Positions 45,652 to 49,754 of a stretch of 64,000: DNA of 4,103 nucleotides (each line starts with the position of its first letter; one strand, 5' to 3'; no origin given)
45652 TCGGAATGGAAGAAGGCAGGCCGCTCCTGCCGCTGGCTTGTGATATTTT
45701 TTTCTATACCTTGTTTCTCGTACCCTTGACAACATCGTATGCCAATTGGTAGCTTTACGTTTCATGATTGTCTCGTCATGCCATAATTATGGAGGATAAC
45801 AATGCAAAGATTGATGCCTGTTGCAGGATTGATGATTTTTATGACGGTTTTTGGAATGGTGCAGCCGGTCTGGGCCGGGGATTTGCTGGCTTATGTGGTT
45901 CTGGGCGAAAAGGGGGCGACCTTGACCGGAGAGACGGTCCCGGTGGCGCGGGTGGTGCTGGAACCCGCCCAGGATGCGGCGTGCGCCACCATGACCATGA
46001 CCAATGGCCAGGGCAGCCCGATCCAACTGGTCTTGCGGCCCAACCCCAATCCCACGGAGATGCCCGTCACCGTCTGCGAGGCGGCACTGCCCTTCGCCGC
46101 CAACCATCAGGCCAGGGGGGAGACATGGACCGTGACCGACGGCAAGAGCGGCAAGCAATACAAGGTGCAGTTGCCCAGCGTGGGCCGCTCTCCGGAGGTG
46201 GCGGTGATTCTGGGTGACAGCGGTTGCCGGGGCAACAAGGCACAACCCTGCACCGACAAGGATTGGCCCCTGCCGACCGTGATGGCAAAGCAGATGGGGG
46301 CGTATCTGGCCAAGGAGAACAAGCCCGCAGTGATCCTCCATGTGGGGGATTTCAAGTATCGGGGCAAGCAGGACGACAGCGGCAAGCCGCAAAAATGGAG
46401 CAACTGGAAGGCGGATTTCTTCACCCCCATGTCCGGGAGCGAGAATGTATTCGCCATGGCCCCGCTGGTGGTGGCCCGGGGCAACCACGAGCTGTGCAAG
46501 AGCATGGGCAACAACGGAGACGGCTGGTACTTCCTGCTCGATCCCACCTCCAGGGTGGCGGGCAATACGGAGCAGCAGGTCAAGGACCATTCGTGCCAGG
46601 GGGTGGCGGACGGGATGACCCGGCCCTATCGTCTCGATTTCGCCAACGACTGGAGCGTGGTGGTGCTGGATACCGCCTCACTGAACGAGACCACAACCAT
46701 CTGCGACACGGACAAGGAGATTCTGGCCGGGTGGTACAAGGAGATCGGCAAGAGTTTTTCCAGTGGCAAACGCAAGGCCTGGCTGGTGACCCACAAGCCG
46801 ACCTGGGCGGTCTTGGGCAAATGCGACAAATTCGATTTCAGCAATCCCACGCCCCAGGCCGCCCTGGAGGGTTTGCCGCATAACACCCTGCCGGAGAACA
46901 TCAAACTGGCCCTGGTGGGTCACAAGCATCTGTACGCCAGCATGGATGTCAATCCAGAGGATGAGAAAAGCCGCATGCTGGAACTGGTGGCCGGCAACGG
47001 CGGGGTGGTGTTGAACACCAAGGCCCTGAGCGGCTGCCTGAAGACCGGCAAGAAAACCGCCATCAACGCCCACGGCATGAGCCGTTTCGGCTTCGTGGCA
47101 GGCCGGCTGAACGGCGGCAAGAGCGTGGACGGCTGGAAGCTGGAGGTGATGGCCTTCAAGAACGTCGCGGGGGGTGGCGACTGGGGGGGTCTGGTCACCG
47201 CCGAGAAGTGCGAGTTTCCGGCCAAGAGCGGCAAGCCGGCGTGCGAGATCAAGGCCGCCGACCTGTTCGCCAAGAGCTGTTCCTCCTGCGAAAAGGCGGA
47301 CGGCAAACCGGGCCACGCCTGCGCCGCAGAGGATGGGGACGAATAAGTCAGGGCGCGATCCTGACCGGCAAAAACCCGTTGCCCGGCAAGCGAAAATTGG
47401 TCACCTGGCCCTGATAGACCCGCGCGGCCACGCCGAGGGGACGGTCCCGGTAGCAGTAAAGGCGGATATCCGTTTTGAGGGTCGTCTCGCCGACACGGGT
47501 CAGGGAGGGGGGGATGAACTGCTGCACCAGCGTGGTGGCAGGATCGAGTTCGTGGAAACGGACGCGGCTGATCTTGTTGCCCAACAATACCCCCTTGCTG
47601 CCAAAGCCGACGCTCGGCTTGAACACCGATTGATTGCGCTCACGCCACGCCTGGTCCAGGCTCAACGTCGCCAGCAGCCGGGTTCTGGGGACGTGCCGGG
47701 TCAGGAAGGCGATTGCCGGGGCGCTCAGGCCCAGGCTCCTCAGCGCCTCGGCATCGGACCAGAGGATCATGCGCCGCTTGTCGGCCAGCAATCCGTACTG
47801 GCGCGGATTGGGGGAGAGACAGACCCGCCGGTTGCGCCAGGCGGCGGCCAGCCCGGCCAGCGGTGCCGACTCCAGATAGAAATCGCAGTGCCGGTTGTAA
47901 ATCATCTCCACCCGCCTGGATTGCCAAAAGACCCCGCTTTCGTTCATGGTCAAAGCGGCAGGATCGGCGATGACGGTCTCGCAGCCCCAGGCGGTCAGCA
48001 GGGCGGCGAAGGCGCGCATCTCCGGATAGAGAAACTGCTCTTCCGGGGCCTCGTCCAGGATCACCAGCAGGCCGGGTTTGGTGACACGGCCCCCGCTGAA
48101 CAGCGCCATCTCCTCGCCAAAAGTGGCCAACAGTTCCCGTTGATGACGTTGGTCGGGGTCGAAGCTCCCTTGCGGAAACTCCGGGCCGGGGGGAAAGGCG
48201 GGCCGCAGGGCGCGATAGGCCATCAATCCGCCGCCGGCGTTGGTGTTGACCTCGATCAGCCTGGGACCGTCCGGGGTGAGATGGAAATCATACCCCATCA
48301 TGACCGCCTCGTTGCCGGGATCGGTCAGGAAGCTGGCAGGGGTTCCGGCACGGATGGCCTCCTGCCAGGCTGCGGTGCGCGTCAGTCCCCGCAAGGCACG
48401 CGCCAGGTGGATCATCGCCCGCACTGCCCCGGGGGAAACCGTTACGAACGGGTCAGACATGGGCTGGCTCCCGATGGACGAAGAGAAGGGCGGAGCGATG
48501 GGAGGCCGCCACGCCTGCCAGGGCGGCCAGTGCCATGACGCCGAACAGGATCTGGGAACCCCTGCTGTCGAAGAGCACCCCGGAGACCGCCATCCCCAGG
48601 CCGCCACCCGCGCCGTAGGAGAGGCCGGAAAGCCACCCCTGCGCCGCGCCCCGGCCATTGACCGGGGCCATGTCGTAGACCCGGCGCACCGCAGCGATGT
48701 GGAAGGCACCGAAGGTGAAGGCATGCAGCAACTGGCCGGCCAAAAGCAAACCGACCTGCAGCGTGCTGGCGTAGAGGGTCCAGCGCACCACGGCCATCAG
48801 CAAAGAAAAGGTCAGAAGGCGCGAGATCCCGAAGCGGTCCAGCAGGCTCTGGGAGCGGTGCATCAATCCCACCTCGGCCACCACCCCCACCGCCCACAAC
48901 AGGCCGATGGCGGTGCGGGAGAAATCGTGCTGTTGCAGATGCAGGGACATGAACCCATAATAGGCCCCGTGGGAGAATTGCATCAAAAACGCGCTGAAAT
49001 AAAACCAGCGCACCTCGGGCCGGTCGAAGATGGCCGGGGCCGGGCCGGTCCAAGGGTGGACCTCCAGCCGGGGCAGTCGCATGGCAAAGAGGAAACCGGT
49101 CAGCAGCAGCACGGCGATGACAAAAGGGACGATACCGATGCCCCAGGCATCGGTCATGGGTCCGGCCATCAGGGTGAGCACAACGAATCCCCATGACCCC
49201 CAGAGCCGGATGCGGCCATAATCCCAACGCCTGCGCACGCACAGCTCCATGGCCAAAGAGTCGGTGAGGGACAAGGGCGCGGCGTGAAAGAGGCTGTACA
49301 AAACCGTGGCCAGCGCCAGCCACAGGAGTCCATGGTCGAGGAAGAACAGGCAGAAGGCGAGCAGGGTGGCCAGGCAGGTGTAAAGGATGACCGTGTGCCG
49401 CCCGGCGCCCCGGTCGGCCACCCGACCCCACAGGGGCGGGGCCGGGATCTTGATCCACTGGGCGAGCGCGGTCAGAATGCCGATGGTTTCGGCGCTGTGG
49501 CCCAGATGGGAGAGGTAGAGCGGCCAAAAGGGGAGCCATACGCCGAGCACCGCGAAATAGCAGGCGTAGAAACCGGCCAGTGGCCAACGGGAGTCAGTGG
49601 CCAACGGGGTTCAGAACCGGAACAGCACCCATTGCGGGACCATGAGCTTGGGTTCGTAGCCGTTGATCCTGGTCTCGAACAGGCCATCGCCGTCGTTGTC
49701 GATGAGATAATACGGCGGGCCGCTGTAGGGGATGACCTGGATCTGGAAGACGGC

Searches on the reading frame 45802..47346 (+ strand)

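Call 31: search_protein_families(library=pfam, proteins=[window:45802-47346:+], max_evalue=0.001)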
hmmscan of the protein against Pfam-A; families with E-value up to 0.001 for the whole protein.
window:45802-47346:+ (514 aa): 1 family
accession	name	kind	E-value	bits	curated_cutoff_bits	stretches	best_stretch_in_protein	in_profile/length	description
PF00149.33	Metallophos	-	3.8e-07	31.2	21.5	1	168-376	24-189/191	Calcineurin-like phosphoesterase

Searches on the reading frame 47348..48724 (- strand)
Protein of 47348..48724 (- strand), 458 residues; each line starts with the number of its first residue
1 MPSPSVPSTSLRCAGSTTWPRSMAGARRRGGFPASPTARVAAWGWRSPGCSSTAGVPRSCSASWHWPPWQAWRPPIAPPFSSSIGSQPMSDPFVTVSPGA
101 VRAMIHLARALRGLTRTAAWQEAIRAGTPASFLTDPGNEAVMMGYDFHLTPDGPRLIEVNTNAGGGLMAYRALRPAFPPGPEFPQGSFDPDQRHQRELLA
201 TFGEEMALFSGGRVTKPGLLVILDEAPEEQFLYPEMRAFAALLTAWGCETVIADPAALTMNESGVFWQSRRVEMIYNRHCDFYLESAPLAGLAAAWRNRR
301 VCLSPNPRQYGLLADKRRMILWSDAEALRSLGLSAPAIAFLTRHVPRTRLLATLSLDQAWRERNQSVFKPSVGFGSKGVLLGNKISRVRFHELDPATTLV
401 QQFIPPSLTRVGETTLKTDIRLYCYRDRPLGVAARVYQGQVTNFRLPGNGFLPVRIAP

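Call 31: search_protein_families(library=pfam, proteins=[window:47348-48724:-], max_evalue=0.001)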
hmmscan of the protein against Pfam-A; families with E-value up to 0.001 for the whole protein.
window:47348-48724:- (458 aa): 0 families

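Call 37: search_protein_families(library=pfam, proteins=[window:47348-48460:-], max_evalue=1)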
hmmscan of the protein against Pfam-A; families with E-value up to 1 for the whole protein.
window:47348-48460:- (370 aa): 2 families
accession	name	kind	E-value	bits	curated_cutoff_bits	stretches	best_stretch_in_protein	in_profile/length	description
PF02655.19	ATP-grasp_3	-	0.00059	20.4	23.2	1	258-357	19-112/160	ATP-grasp domain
PF14397.11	ATPgrasp_ST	-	0.047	13.3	31.4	1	54-79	234-260/278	Sugar-transfer associated ATP-grasp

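Call 38: search_protein_families(library=ncbifam, proteins=[window:47348-48460:-], max_evalue=0.1)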
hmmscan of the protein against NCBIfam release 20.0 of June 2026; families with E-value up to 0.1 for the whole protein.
window:47348-48460:- (370 aa): 0 families

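Call 91: search_solved_structures(query=window:47348-48460:-, max_evalue=1)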
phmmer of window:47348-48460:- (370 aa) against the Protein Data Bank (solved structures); distinct sequences matched with E-value up to 1: 0.

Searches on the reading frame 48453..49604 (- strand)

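Call 31: search_protein_families(library=pfam, proteins=[window:48453-49604:-], max_evalue=0.001)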
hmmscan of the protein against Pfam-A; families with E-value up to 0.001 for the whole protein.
window:48453-49604:- (383 aa): 4 families
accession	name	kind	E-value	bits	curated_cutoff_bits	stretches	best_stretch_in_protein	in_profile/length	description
PF12832.13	MFS_1_like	-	9.6e-83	278.7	25.2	1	7-354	2-371/373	MFS_1 like family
PF07690.21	MFS_1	-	1.2e-25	90.6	33.4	2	12-272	4-279/347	Major Facilitator Superfamily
PF03825.22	Nuc_H_symport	-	1.4e-18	67.6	25.9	1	17-350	15-367/400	Nucleoside H+ symporter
PF01306.25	LacY_symp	-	1.6e-09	37.5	24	1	7-150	10-161/413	LacY proton/sugar symporter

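Call 38: search_protein_families(library=ncbifam, proteins=[window:48453-49604:-], max_evalue=0.1)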
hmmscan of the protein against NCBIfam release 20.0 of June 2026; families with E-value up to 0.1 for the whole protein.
window:48453-49604:- (383 aa): 10 families
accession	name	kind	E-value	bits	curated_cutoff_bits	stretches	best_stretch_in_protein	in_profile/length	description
NF008346.0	PRK11128.1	equivalog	2.3e-55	188.3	259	1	6-363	7-370/383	3-phenylpropionate MFS transporter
NF037955.1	mfs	subfamily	4.8e-50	170.6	100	1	9-365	2-364/366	MFS transporter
TIGR00902.1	2A0127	subfamily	7.2e-39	134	698.9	1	6-365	7-372/388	3-phenylpropionate MFS transporter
TIGR00899.1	2A0120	subfamily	3e-20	72.7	522.3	1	20-361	13-363/375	sugar efflux transporter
TIGR00889.1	2A0110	subfamily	3.4e-14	52.7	446.1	1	17-348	15-372/418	nucleoside permease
NF007077.0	PRK09528.1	subfamily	2.2e-09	36.4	429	1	7-150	14-165/421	galactoside permease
TIGR00882.1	2A0105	subfamily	1.1e-08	34.4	220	1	10-150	8-156/396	oligosaccharide MFS transporter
TIGR04259.1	oxa_formateAnti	equivalog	6.7e-05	21.9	335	1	220-356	27-161/405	oxalate/formate MFS antiporter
TIGR00880.1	2_A_01_02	superfamily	7.7e-05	22.8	131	2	251-367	18-133/141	multidrug resistance protein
NF002962.0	PRK03633.1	equivalog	0.02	14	361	1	18-103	214-297/382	MFS transporter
